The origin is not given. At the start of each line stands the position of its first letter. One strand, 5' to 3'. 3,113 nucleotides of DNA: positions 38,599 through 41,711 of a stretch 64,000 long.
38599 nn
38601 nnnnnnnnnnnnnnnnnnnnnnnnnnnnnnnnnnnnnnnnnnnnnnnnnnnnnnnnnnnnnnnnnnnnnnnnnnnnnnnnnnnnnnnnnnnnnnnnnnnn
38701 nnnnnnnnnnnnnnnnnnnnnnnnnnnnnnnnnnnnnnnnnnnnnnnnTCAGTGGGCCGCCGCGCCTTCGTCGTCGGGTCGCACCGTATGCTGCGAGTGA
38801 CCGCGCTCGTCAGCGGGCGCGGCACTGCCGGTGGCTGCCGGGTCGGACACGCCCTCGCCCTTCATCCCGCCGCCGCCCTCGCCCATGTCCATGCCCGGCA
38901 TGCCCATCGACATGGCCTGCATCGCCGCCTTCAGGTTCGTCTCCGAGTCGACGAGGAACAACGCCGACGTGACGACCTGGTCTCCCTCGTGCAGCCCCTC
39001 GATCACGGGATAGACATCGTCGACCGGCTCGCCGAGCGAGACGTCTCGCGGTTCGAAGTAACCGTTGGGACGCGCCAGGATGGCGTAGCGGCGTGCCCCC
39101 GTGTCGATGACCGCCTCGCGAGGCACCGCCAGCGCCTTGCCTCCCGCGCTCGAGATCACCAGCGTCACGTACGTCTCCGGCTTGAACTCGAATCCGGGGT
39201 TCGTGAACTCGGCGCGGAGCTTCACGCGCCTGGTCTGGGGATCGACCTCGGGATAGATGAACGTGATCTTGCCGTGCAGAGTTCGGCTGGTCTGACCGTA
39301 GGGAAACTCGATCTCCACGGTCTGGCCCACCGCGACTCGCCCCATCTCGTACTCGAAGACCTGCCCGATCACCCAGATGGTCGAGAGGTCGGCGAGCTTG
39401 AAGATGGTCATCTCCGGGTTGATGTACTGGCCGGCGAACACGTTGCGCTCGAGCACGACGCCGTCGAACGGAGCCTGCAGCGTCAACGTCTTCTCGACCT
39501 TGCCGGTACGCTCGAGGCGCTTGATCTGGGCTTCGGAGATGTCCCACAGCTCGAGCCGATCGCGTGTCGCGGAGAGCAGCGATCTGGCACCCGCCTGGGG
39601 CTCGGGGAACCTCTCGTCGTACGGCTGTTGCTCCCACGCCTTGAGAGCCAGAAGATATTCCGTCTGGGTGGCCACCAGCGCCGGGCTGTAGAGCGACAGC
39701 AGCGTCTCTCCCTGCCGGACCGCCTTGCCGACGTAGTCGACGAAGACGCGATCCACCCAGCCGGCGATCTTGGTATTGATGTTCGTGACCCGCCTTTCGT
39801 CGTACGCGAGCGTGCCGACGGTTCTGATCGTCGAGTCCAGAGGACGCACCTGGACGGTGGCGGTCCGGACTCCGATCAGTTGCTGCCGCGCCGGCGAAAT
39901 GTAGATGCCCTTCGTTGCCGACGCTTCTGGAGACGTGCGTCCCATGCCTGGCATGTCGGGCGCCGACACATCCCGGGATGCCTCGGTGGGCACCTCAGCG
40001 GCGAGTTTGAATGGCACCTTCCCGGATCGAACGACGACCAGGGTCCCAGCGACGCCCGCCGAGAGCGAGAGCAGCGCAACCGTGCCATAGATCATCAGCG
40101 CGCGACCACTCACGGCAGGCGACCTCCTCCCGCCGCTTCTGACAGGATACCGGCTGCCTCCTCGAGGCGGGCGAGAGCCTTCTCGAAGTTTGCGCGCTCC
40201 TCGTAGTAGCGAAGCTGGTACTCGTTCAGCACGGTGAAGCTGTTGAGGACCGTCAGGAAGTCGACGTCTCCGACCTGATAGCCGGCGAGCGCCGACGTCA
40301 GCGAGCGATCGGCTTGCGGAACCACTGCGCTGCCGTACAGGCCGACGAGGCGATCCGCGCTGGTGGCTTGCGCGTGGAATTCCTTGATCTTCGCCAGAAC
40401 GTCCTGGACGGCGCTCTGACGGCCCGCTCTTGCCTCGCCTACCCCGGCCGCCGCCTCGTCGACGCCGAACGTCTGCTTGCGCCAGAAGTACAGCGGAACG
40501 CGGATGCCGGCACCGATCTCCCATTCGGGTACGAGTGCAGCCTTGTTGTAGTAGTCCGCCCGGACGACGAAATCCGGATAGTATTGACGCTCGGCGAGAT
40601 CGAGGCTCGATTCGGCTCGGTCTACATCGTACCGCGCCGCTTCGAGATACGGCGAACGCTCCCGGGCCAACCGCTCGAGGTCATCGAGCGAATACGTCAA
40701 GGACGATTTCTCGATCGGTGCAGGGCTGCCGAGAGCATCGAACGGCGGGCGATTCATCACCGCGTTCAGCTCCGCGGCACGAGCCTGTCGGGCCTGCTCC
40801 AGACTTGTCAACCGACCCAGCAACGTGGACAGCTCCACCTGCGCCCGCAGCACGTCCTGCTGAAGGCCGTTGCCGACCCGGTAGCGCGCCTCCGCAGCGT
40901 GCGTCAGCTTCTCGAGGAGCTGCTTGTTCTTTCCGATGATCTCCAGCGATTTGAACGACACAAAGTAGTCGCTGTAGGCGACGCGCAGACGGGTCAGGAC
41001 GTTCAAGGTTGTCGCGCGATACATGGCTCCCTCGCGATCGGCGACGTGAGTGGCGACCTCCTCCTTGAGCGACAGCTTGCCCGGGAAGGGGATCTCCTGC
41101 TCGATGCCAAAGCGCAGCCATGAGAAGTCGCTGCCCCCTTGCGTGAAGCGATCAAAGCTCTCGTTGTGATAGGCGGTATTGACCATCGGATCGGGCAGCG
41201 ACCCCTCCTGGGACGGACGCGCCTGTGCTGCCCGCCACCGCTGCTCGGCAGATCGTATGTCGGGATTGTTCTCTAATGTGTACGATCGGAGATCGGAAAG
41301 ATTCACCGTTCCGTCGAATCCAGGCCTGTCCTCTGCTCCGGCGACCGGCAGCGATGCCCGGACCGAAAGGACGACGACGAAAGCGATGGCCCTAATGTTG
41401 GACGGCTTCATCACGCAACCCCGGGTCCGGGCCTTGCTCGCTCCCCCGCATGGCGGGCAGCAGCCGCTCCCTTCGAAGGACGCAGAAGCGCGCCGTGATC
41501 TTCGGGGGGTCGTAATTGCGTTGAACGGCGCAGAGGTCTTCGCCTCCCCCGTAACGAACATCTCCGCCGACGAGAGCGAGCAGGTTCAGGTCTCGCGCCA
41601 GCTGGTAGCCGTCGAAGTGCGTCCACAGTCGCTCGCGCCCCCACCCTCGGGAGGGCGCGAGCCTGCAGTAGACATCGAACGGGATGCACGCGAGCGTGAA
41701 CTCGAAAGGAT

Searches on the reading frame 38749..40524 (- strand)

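Call 59: search_protein_families(library=pfam, proteins=[window:38749-40524:-], max_evalue=0.001)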
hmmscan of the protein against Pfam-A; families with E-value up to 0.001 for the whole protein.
window:38749-40524:- (591 aa): 3 families
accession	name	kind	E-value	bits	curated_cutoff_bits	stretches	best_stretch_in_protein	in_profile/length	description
PF16576.10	HlyD_D23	-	5.7e-73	245.2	30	1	229-453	2-214/214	Barrel-sandwich domain of CusB or HlyD membrane-fusion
PF13437.12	HlyD_3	-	1.6e-19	71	22.2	1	348-443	1-96/106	HlyD family secretion protein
PF16572.11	HlyD_D4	-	2.3e-05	24.6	26.4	1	275-342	1-54/55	Long alpha hairpin domain of cation efflux system protein, CusB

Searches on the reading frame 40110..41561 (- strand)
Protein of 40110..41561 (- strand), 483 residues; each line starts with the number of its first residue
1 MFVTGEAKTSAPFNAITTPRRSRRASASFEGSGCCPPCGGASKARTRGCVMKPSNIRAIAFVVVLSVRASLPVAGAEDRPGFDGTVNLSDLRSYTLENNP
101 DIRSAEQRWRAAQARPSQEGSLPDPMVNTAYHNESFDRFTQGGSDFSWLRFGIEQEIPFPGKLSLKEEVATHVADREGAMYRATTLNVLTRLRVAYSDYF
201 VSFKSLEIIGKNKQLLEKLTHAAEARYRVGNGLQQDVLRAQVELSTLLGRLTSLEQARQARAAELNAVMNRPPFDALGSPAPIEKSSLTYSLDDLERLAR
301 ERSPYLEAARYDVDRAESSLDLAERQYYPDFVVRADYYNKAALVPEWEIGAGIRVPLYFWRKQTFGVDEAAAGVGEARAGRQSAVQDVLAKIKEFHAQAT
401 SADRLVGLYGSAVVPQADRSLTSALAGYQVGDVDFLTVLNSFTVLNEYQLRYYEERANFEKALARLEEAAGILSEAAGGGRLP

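Call 59: search_protein_families(library=pfam, proteins=[window:40110-41561:-], max_evalue=0.001)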
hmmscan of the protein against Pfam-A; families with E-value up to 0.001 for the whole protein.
window:40110-41561:- (483 aa): 1 family
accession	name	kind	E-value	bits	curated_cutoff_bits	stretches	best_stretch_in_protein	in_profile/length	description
PF02321.23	OEP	-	2.5e-43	148.5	22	2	292-471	1-187/187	Outer membrane efflux protein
